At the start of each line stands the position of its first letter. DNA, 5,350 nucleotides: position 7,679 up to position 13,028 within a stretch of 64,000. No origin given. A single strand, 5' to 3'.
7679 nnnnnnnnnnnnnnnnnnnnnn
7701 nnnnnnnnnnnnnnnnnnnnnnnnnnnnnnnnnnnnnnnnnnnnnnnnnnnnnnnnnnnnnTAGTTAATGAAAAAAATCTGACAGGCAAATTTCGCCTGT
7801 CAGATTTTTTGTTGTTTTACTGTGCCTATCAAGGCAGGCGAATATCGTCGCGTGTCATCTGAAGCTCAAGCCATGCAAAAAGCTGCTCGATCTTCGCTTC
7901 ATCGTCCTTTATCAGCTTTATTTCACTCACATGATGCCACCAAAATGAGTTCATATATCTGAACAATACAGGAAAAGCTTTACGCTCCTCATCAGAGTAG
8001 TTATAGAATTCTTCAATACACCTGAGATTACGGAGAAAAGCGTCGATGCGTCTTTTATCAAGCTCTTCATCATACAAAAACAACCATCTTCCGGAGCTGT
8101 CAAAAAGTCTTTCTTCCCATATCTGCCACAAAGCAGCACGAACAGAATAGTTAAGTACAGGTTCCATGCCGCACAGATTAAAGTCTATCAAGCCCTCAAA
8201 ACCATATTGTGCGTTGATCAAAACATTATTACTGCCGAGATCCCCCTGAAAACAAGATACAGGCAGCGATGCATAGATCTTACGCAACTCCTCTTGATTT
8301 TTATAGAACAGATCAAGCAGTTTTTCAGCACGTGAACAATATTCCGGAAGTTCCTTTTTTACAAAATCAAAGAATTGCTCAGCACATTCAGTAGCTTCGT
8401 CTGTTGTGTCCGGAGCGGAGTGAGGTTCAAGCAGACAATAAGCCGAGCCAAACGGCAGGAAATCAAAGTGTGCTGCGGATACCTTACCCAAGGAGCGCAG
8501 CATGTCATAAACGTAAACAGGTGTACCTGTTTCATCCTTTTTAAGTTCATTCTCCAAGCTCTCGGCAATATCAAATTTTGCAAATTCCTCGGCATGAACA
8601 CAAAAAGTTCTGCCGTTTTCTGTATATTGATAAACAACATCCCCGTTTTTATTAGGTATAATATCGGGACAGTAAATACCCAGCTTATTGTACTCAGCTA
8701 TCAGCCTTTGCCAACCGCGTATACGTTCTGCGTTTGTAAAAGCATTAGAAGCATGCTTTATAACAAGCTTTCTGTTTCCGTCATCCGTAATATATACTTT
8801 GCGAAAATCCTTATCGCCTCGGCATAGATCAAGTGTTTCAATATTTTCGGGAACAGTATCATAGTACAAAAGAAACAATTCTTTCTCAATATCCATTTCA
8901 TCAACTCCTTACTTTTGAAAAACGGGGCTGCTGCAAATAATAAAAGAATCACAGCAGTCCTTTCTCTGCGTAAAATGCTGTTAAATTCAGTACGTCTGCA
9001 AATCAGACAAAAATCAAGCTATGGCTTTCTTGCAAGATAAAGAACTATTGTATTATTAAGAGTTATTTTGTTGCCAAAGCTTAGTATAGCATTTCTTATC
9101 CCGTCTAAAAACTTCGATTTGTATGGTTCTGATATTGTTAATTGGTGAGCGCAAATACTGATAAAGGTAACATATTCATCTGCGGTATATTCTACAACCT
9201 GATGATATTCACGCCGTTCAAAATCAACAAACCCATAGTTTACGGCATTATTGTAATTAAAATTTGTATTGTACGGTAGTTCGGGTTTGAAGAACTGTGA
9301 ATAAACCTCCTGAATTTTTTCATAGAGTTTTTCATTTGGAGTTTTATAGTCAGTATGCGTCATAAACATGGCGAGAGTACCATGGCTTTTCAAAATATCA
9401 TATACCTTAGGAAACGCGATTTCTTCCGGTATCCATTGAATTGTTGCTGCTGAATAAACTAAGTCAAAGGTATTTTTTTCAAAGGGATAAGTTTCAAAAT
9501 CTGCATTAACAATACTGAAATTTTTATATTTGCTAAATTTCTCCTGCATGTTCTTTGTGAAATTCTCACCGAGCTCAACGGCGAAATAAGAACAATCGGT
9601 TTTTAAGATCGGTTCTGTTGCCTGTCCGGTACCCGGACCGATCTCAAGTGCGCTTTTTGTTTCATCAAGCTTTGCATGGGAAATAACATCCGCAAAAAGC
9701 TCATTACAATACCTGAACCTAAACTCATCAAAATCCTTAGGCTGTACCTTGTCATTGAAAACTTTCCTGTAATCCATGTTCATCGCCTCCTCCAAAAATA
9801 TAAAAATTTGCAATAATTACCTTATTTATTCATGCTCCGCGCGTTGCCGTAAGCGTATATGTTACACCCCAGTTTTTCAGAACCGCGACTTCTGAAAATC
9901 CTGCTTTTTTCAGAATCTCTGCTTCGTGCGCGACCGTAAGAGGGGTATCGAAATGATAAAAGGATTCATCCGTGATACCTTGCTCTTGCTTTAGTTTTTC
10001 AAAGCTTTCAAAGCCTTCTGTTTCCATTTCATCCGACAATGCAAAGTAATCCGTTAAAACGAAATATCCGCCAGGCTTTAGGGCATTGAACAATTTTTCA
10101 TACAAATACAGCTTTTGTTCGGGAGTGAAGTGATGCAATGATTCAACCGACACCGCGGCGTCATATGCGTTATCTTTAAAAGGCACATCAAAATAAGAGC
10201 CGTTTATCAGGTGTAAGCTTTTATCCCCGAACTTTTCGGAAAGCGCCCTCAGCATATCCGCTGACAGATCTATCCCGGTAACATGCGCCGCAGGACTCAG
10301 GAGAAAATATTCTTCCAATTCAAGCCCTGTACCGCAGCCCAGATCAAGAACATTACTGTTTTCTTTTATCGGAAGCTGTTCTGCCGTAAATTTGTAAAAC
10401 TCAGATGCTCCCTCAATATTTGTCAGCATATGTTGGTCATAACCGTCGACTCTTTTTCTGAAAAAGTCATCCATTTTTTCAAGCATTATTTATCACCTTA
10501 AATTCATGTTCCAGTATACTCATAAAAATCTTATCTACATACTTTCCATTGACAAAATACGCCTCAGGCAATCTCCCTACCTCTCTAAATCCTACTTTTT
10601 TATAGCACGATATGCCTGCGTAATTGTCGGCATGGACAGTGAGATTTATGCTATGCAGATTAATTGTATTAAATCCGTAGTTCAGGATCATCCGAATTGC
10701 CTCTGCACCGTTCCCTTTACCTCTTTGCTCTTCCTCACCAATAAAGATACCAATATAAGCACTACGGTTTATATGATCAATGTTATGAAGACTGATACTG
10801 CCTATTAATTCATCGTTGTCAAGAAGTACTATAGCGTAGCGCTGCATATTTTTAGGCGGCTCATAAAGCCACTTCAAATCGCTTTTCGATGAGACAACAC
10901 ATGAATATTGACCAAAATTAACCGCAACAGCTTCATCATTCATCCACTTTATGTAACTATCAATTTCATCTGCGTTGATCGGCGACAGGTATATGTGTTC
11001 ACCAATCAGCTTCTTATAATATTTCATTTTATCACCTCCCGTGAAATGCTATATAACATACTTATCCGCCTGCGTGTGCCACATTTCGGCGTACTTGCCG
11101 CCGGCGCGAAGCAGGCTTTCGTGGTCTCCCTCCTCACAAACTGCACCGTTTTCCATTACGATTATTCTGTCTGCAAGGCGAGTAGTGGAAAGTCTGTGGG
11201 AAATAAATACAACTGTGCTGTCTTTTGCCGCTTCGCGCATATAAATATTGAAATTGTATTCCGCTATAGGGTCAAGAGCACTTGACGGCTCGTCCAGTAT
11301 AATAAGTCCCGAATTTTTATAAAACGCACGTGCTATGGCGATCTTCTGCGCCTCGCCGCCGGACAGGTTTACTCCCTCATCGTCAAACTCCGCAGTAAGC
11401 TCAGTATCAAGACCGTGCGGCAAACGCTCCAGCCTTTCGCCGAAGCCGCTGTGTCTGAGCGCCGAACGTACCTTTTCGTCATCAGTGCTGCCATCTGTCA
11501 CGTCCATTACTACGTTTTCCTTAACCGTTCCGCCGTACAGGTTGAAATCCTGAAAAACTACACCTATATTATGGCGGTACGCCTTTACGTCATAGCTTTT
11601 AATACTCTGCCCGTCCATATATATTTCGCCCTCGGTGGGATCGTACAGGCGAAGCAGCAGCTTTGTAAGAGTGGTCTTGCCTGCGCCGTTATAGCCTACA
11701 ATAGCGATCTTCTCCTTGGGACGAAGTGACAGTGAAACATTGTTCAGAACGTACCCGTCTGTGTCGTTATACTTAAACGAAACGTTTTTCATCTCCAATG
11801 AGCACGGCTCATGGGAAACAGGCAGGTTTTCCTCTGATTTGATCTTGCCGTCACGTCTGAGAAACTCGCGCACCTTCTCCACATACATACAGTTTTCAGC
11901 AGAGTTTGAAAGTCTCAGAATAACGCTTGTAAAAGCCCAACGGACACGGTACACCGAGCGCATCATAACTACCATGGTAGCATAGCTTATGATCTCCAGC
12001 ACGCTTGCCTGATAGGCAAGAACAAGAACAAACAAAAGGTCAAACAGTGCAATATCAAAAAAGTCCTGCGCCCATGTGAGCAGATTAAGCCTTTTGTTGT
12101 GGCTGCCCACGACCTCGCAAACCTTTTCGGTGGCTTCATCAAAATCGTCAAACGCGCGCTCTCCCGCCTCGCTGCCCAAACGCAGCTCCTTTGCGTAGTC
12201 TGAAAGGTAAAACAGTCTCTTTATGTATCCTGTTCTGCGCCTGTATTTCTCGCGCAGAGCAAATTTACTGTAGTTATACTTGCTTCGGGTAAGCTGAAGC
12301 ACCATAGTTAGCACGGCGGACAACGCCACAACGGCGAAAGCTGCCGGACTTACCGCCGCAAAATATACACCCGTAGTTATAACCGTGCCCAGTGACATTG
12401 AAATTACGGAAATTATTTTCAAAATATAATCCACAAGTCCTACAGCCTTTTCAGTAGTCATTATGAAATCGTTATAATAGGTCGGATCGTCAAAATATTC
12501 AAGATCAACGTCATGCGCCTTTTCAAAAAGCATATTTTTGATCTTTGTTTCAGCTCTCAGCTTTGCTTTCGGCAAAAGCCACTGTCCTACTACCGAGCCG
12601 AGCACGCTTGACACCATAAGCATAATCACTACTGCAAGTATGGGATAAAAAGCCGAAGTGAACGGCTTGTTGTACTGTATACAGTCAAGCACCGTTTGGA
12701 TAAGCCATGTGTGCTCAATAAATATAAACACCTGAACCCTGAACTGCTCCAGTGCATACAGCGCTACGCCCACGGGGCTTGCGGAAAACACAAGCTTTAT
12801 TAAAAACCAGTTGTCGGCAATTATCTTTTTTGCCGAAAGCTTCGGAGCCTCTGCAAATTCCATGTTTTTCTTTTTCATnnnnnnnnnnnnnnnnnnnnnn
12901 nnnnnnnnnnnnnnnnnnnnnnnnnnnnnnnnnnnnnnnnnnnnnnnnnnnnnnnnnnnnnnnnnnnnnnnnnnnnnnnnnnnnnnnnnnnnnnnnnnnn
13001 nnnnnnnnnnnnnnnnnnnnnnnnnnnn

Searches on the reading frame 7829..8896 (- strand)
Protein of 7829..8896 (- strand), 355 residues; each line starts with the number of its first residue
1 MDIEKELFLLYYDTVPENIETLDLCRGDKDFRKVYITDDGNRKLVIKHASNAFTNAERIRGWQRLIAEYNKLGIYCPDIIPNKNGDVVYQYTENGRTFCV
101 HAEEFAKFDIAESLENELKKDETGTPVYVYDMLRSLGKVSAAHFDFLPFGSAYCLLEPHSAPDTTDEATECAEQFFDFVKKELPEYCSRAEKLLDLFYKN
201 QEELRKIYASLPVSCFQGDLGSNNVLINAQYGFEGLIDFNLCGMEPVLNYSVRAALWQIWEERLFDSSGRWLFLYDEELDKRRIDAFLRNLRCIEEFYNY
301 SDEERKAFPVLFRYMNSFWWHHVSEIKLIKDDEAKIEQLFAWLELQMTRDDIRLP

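Call 8: search_protein_families(library=pfam, proteins=[window:7829-8896:-])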
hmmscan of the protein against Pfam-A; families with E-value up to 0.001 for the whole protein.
window:7829-8896:- (355 aa): 1 family
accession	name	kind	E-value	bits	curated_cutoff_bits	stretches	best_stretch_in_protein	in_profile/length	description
PF01636.29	APH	-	1.3e-09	38.6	23.2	1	26-248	6-203/239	Phosphotransferase enzyme family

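Call 69: search_protein_families(library=ncbifam, proteins=[window:7829-8896:-], max_evalue=0.00001)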
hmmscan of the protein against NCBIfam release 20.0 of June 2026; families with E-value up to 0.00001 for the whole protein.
window:7829-8896:- (355 aa): 1 family
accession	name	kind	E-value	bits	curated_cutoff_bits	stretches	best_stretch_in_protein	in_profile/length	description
NF003558.0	PRK05231.1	equivalog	4.7e-06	25.8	271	0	176-319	148-278/322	homoserine kinase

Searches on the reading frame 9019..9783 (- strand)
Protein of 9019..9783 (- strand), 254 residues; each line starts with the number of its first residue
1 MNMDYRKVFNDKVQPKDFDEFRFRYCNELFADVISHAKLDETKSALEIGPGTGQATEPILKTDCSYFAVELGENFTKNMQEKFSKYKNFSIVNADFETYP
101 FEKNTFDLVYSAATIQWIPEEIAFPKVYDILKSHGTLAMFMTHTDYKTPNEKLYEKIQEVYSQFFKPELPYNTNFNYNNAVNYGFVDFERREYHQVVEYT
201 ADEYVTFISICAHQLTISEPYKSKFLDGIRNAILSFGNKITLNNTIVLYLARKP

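Call 69: search_protein_families(library=ncbifam, proteins=[window:9019-9783:-], max_evalue=0.00001)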
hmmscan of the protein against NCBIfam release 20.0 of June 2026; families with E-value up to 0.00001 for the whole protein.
window:9019-9783:- (254 aa): 9 families
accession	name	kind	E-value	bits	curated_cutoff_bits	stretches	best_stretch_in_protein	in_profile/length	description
TIGR02072.1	BioC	equivalog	2e-14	54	184.95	1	37-139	30-132/244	malonyl-ACP O-methyltransferase BioC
NF000499.2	Erm23S_rRNA_broad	equivalog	1.1e-13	51.2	212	1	28-109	10-91/244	23S ribosomal RNA methyltransferase Erm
TIGR00755.1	ksgA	equivalog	5.2e-13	48.9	171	1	30-141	18-127/256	16S rRNA (adenine(1518)-N(6)/adenine(1519)-N(6))-dimethyltransferase RsmA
NF002463.0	PRK01683.1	equivalog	1.4e-09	38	297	1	17-144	11-133/258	trans-aconitate 2-methyltransferase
NF012223.0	erm_F_23S_MT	exception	9.5e-08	31.7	575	1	14-247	6-241/266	23S rRNA (adenine(2058)-N(6))-methyltransferase Erm(F)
NF000337.1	erm_SHROVE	exception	1.7e-06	27.5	320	1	31-109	18-96/248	ErmE/ErmH/ErmO/ErmR family 23S rRNA (adenine(2058)-N(6))-methyltransferase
NF010703.0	PRK14103.1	equivalog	2e-06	27.5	320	1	27-159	15-143/256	trans-aconitate 2-methyltransferase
NF007610.0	PRK10258.1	equivalog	4.4e-06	26.2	342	1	40-139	41-138/251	malonyl-ACP O-methyltransferase BioC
NF012222.1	erm_A_23S_MT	exception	7.2e-06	25.7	475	0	15-111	6-100/243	23S rRNA (adenine(2058)-N(6))-methyltransferase Erm(A)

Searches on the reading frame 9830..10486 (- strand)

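Call 69: search_protein_families(library=ncbifam, proteins=[window:9830-10486:-], max_evalue=0.00001)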
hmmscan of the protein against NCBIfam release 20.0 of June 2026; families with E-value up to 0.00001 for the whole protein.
window:9830-10486:- (218 aa): 30 families (the best 25 are shown)
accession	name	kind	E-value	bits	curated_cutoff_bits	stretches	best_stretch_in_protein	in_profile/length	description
NF043040.1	corrin_prot_MT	hypoth_equivalog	6.8e-15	55.1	180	1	15-147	14-150/216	corrinoid protein-associated methyltransferase CpaM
NF045667.1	MTase_DVU1556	equivalog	5.8e-14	52.1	155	1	35-198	15-161/213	DVU_1556 family methyltransferase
NF041537.1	ArsM_AhpD_UU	exception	4.9e-13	48.6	510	1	39-198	73-234/345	arsenite methyltransferase/AhpD domain selenoprotein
TIGR02072.1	BioC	equivalog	5.7e-13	49.2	184.95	1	9-148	2-136/244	malonyl-ACP O-methyltransferase BioC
NF045825.1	FAmtase_mtf2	equivalog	2.6e-12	46.5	400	1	30-148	47-162/248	fatty-acid O-methyltransferase Mtf2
NF041536.1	ArsM_DUF2284_UU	exception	3.1e-11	42.3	575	1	40-170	74-205/459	arsenite methyltransferase/DUF2284 domain selenoprotein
NF045823.1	PthPhpthDimycoMt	equivalog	4.7e-11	42.3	300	1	29-149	54-171/256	phthiotriol/phenolphthiotriol dimycocerosates methyltransferase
NF001243.0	PRK00216.1-4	equivalog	2.9e-10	39.9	235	1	3-143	7-150/237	demethylmenaquinone methyltransferase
TIGR01934.1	MenG_MenH_UbiE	subfamily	3e-10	39.8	158.35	1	33-148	30-145/223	ubiquinone/menaquinone biosynthesis methyltransferase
NF001241.0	PRK00216.1-2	equivalog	2.4e-09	37.2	327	1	29-148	38-151/231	demethylmenaquinone methyltransferase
TIGR00740.1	TIGR00740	equivalog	2.9e-09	37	193.3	1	5-176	25-192/239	carboxy-S-adenosyl-L-methionine synthase CmoA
TIGR02752.1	MenG_heptapren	equivalog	4.5e-09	36.2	419.85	1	4-144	6-149/231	demethylmenaquinone methyltransferase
NF047649.1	MTase_UXPK_star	exception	6.8e-09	35.2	460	1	39-151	74-188/283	methyltransferase/UXPK-star double selenoprotein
TIGR03587.1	Pse_Me-ase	hypoth_equivalog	7.7e-09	36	112.05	1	41-150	42-146/204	pseudaminic acid biosynthesis-associated methylase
NF001244.0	PRK00216.1-5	equivalog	1e-08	34.8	216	1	36-113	42-124/236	bifunctional demethylmenaquinone methyltransferase/2-methoxy-6-polyprenyl-1,4-benzoquinol methylase UbiE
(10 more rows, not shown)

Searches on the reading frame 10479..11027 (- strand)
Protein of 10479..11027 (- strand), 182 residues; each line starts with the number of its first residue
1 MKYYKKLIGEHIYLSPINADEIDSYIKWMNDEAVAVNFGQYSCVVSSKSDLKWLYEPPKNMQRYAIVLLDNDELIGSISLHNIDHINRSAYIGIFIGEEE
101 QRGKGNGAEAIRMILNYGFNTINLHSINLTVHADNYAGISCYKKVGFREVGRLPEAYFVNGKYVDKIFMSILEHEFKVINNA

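Call 8: search_protein_families(library=pfam, proteins=[window:10479-11027:-])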
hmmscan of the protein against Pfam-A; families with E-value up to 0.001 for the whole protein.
window:10479-11027:- (182 aa): 6 families
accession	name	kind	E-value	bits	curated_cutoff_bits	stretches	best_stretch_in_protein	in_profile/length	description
PF13302.13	Acetyltransf_3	-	2.6e-18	67.5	25.4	1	12-148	2-138/138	Acetyltransferase (GNAT) domain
PF13420.13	Acetyltransf_4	-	1.3e-14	54.9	24.3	1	18-167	5-154/155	Acetyltransferase (GNAT) domain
PF00583.31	Acetyltransf_1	-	1.1e-11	45.4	20.7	1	62-147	32-116/116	Acetyltransferase (GNAT) family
PF13673.13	Acetyltransf_10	-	1e-07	32.4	23.6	1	64-152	32-112/128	Acetyltransferase (GNAT) domain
PF13523.12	Acetyltransf_8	-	5.6e-06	26.5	27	1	92-151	82-141/145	Acetyltransferase (GNAT) domain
PF13508.13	Acetyltransf_7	-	0.00048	20.9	27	1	66-149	6-84/84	Acetyltransferase (GNAT) domain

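Call 69: search_protein_families(library=ncbifam, proteins=[window:10479-11027:-], max_evalue=0.00001)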
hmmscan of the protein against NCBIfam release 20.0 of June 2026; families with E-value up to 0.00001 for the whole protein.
window:10479-11027:- (182 aa): 12 families
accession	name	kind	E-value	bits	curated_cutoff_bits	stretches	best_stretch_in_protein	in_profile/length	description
NF011709.0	PRK15130.1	equivalog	1.3e-20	74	218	1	65-176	59-169/186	spermidine N1-acetyltransferase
TIGR03585.1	PseH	equivalog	1.9e-18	67.1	93.1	1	14-169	3-155/156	UDP-4-amino-4,6-dideoxy-N-acetyl-beta-L-altrosamine N-acetyltransferase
NF000225.3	AAC_6p_Strep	exception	8.5e-13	48.5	250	1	52-175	31-154/156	aminoglycoside 6'-N-acetyltransferase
NF007539.0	PRK10151.1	equivalog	4e-11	42.8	184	1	67-170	71-174/179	50S ribosomal protein L7/L12-serine acetyltransferase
NF033693.0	AAC_6p_Ie_fam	exception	4.3e-10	40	340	1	12-169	8-175/179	AAC(6')-Ie family aminoglycoside N-acetyltransferase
NF040503.1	resist_ArsN1a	equivalog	2.7e-09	37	170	1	60-170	43-156/159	arsinothricin resistance N-acetyltransferase ArsN1 family A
NF000507.1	AAC_6p_Ie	exception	3.5e-09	36.9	450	1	17-170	13-176/201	aminoglycoside N-acetyltransferase AAC(6')-Ie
NF007527.0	PRK10140.1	equivalog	1.8e-08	34.4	236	1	69-170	57-159/162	N-acetyltransferase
NF000016.1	AAC_6p_Im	exception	2.3e-08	34.3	350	1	72-170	79-175/178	aminoglycoside N-acetyltransferase AAC(6')-Im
NF033151.0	AAC_6p_A10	exception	1.7e-06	28.1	400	1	93-170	98-175/178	AAC(6')-I family aminoglycoside 6'-N-acetyltransferase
TIGR01575.1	rimI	equivalog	3.5e-06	27.2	86.4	1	66-161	35-125/132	ribosomal protein S18-alanine N-acetyltransferase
NF000431.1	AAC_6p_Ian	exception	3.9e-06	26.5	400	1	93-170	97-174/190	aminoglycoside N-acetyltransferase AAC(6')-Ian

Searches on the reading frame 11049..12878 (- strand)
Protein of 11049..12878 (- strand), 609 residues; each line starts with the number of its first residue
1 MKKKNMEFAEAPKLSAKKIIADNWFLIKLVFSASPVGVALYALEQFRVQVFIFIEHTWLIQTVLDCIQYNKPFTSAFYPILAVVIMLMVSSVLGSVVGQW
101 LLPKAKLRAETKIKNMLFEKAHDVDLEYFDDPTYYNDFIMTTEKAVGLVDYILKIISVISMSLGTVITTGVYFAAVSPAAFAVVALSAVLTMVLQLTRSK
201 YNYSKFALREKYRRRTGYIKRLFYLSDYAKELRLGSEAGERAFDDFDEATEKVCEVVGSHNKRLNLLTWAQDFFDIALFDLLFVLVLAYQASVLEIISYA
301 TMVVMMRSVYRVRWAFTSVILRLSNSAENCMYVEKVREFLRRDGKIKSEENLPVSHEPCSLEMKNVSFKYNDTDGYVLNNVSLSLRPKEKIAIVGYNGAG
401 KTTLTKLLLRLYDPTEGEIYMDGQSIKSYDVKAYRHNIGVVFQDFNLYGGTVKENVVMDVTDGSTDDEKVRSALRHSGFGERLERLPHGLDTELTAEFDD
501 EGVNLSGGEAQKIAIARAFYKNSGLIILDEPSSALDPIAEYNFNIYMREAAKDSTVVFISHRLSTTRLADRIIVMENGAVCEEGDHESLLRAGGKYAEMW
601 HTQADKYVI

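Call 8: search_protein_families(library=pfam, proteins=[window:11049-12878:-])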
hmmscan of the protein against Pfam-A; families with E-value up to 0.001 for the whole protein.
window:11049-12878:- (609 aa): 4 families
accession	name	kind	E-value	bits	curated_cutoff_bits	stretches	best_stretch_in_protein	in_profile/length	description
PF00005.33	ABC_tran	-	2.9e-33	115.8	25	1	378-532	1-136/137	ABC transporter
PF02463.25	SMC_N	-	1.2e-07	31.9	40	1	414-575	106-211/220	RecF/RecN/SMC N terminal domain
PF13304.12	AAA_21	-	2.2e-05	25.1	27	0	392-430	3-34/304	AAA domain, putative AbiEii toxin, Type IV TA system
PF00664.28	ABC_membrane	-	7.6e-05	22.9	28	1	60-200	22-163/274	ABC transporter transmembrane region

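Call 69: search_protein_families(library=ncbifam, proteins=[window:11049-12878:-], max_evalue=0.00001)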
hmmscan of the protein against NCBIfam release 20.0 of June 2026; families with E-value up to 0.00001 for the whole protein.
window:11049-12878:- (609 aa): 185 families (the best 25 are shown)
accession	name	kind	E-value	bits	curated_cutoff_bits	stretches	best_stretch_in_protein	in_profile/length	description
NF045513.1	HepA_fam_ABC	equivalog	1.1e-71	242.1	725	1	30-603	48-609/610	heterocyst formation ABC transporter subunit HepA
TIGR02203.1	MsbA_lipidA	equivalog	4.1e-70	236.9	602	1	80-604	57-570/572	lipid A export permease/ATP-binding protein MsbA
TIGR03375.1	type_I_sec_LssB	subfamily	2.3e-66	224.5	693.1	1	350-592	455-691/696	type I secretion system permease/ATPase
TIGR01846.1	type_I_sec_HlyB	subfamily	4.1e-65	220.4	725.55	1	348-605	443-694/694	type I secretion system permease/ATPase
TIGR02204.1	MsbA_rel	hypoth_equivalog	1.6e-62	212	780.4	1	333-601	308-573/576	ABC transporter, permease/ATP-binding protein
TIGR03797.1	NHLM_micro_ABC2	equivalog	3e-61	207.8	709.4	1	158-603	257-685/686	NHLP bacteriocin export ABC transporter permease/ATPase subunit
TIGR03796.1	NHLM_micro_ABC1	equivalog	4.4e-61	207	853.3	1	258-599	373-708/710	NHLP family bacteriocin export ABC transporter peptidase/permease/ATPase subunit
NF010178.0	PRK13657.1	equivalog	1.1e-60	205.7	733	1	280-603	259-570/588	glucan ABC transporter ATP-binding protein/ permease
TIGR00958.1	3a01208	subfamily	1.4e-60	205.4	874.6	1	61-599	185-710/711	antigen peptide transporter 2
NF008364.0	PRK11160.1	equivalog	7.2e-60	203.2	630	1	153-601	135-573/575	heme ABC transporter ATP-binding protein/permease CydC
NF008381.0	PRK11176.1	equivalog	1.2e-59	202.2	867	1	276-604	258-580/582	lipid A ABC transporter ATP-binding protein/permease MsbA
TIGR02857.1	CydD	equivalog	1.3e-59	202.6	435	1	331-575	292-529/529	thiol reductant ABC exporter subunit CydD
NF052233.1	CphA_assoc_ABC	equivalog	3e-56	191.2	880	1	333-605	480-745/766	cyanophycin metabolism-associated ABC transporter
TIGR02868.1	CydC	equivalog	3.1e-55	187.8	329.05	1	149-563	124-530/530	thiol reductant ABC exporter subunit CydC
TIGR01193.1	bacteriocin_ABC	subfamily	6e-53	180.4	523.85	1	352-601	465-707/708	peptide cleavage/export ABC transporter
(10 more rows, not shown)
